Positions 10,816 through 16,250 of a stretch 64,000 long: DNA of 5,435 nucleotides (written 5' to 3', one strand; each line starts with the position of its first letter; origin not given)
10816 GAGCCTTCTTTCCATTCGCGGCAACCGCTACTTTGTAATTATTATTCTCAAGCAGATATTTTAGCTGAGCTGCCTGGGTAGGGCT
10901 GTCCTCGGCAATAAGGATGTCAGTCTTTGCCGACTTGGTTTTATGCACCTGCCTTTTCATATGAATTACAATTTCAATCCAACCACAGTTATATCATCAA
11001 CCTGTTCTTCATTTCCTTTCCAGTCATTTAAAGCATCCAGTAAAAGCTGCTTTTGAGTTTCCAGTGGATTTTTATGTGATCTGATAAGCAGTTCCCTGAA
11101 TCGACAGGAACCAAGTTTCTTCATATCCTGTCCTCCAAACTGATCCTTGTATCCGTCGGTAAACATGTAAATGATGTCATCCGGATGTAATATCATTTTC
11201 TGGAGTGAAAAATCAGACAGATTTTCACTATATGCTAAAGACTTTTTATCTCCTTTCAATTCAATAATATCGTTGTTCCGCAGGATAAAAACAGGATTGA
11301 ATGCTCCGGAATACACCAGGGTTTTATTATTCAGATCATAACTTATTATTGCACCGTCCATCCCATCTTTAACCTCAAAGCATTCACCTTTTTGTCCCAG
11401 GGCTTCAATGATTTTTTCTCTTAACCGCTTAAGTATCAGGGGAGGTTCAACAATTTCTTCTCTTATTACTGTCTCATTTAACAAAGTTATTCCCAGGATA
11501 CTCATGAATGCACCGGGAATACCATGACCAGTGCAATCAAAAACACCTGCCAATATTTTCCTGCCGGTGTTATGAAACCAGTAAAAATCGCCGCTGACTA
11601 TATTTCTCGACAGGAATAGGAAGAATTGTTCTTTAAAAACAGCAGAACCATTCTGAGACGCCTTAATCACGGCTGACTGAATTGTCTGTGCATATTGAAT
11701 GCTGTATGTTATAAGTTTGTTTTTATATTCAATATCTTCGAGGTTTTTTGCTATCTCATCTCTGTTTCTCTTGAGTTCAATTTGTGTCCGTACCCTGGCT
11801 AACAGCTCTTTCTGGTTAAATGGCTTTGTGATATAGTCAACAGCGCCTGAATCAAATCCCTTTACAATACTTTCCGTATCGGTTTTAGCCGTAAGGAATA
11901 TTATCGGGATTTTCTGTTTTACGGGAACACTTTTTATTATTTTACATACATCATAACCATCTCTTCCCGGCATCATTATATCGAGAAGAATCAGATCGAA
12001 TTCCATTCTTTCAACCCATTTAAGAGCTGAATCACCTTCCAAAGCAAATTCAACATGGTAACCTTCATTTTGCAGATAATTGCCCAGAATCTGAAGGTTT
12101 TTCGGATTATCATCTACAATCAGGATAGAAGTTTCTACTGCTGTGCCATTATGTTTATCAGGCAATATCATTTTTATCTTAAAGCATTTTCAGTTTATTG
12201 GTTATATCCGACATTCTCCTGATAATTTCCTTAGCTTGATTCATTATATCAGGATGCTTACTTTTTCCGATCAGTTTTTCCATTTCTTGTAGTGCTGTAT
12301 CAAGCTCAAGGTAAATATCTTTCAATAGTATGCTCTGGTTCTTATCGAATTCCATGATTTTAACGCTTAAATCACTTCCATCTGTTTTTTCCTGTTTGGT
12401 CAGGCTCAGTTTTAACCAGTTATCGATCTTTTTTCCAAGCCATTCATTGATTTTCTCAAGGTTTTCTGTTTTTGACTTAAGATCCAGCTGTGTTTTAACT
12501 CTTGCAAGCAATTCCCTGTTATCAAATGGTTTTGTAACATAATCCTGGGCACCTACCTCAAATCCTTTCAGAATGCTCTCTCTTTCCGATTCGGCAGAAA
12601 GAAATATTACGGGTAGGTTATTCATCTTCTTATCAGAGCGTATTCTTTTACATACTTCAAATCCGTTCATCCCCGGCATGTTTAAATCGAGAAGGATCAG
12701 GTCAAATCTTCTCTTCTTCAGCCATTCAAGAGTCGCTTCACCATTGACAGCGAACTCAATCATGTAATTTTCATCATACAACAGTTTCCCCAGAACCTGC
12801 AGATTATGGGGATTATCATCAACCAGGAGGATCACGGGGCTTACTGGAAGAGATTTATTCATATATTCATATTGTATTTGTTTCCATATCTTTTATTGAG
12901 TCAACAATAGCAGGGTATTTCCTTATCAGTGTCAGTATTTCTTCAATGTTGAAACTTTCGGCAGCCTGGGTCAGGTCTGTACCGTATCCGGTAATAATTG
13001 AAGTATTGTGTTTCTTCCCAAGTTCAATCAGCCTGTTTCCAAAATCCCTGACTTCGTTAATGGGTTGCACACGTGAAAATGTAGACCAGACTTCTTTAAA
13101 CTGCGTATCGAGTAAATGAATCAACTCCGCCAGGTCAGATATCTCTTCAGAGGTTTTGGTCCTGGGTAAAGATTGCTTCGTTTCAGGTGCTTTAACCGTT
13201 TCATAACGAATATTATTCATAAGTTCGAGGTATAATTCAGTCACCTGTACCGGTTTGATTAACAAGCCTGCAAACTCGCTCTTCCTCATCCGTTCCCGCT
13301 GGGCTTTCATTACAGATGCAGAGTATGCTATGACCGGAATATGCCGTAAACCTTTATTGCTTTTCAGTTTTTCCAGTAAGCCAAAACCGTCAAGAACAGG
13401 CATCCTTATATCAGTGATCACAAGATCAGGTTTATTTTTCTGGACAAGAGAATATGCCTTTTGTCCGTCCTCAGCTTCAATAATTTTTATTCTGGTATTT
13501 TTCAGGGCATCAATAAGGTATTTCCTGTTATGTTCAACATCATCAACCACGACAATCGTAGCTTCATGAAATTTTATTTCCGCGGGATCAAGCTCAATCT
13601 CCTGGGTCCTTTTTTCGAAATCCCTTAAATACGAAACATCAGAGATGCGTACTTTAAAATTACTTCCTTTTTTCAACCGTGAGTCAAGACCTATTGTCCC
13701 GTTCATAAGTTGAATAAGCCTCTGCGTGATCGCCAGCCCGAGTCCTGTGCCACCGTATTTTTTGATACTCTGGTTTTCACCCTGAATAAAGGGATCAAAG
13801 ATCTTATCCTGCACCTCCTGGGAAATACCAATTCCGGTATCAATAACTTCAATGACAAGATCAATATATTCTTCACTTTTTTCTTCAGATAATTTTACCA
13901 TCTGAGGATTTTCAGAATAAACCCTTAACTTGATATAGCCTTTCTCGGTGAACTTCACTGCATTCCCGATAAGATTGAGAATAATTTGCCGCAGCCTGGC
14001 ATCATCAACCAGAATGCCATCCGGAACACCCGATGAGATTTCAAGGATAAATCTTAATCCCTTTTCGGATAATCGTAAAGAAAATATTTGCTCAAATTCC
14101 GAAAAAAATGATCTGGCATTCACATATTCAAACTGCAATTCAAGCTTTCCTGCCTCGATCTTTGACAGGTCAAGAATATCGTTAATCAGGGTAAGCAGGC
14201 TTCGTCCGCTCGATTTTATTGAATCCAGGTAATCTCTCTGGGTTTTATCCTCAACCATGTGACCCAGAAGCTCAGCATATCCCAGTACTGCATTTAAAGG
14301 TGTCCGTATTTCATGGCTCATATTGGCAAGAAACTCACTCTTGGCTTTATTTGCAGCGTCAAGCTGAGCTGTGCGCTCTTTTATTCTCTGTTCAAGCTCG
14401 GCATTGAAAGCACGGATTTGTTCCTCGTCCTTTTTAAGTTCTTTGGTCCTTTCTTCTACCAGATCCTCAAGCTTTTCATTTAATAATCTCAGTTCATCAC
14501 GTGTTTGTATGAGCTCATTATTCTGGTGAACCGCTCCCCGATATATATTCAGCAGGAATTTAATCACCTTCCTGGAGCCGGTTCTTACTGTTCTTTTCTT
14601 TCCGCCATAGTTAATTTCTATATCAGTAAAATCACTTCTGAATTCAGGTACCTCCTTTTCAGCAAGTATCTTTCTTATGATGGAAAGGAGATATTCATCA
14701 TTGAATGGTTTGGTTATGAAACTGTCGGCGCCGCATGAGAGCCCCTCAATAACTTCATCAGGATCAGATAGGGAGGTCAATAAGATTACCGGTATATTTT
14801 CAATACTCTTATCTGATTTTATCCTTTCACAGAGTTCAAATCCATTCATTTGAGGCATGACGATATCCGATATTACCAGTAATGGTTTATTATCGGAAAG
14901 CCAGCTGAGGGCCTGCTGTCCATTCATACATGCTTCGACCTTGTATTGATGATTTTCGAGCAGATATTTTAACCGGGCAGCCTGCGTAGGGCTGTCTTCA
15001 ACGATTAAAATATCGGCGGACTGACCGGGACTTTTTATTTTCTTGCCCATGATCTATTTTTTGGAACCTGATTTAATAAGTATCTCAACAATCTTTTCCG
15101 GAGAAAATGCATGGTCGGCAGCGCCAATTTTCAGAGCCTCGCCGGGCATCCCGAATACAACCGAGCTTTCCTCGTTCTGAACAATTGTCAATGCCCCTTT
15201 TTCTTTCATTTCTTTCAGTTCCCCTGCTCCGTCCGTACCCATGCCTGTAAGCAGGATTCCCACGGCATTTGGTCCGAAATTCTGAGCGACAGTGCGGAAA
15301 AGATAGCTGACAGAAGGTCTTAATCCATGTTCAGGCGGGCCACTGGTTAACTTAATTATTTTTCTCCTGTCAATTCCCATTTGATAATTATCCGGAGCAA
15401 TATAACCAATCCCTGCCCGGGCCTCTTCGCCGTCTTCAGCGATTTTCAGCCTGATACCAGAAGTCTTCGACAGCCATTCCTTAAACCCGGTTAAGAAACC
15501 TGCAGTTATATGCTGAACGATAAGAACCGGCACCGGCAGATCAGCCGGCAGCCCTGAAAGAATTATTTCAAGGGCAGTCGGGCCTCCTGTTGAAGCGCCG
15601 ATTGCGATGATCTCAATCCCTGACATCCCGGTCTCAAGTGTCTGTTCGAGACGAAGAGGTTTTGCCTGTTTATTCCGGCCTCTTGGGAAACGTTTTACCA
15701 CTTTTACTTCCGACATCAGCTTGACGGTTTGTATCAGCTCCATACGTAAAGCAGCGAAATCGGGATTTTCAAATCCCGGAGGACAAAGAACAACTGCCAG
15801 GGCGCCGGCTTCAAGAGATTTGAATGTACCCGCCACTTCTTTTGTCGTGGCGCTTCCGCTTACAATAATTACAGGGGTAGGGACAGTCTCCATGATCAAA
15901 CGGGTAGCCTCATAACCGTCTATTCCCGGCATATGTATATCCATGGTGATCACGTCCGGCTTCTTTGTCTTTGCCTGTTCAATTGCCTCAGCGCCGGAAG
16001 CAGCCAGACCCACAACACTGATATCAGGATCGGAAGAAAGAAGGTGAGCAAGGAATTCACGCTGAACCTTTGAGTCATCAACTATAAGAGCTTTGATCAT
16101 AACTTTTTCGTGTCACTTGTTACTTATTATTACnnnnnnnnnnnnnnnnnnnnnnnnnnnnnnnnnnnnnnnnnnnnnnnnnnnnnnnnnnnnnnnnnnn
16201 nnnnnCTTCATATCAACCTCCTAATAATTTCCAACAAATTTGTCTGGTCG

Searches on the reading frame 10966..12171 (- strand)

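Call 72: search_protein_families(library=pfam, proteins=[window:10966-12171:-], max_evalue=0.00001)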
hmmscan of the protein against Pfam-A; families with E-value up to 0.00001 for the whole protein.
window:10966-12171:- (401 aa): 2 families
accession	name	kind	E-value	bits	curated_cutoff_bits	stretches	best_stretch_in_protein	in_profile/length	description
PF00072.30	Response_reg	-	2.6e-33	115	30.2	1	16-128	1-111/111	Response regulator receiver domain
PF07228.17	SpoIIE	-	7.4e-19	68.9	25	1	204-400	3-190/192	Stage II sporulation protein E (SpoIIE)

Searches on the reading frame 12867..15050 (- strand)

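Call 26: search_protein_families(library=pfam, proteins=[window:12867-15050:-], max_evalue=0.00001)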
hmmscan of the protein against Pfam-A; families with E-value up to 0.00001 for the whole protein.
window:12867-15050:- (727 aa): 3 families
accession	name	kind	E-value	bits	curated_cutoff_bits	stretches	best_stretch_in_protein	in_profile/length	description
PF00072.30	Response_reg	-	3.7e-52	175.6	30.2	2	14-125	1-110/111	Response regulator receiver domain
PF02518.31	HATPase_c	-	5e-24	85.3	26.4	1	349-469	2-107/111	Histidine kinase-, DNA gyrase B-, and HSP90-like ATPase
PF00512.31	HisKA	-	2.1e-23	82.6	26.9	1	236-301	1-66/66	His Kinase A (phospho-acceptor) domain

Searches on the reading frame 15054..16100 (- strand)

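Call 26: search_protein_families(library=pfam, proteins=[window:15054-16100:-], max_evalue=0.00001)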
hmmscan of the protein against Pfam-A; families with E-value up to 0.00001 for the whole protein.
window:15054-16100:- (348 aa): 2 families
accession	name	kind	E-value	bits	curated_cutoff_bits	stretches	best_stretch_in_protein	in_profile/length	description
PF01339.22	CheB_methylest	-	5.2e-58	196.1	24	1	165-339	1-172/174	CheB methylesterase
PF00072.30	Response_reg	-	1.2e-20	74.1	30.2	1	5-101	2-94/111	Response regulator receiver domain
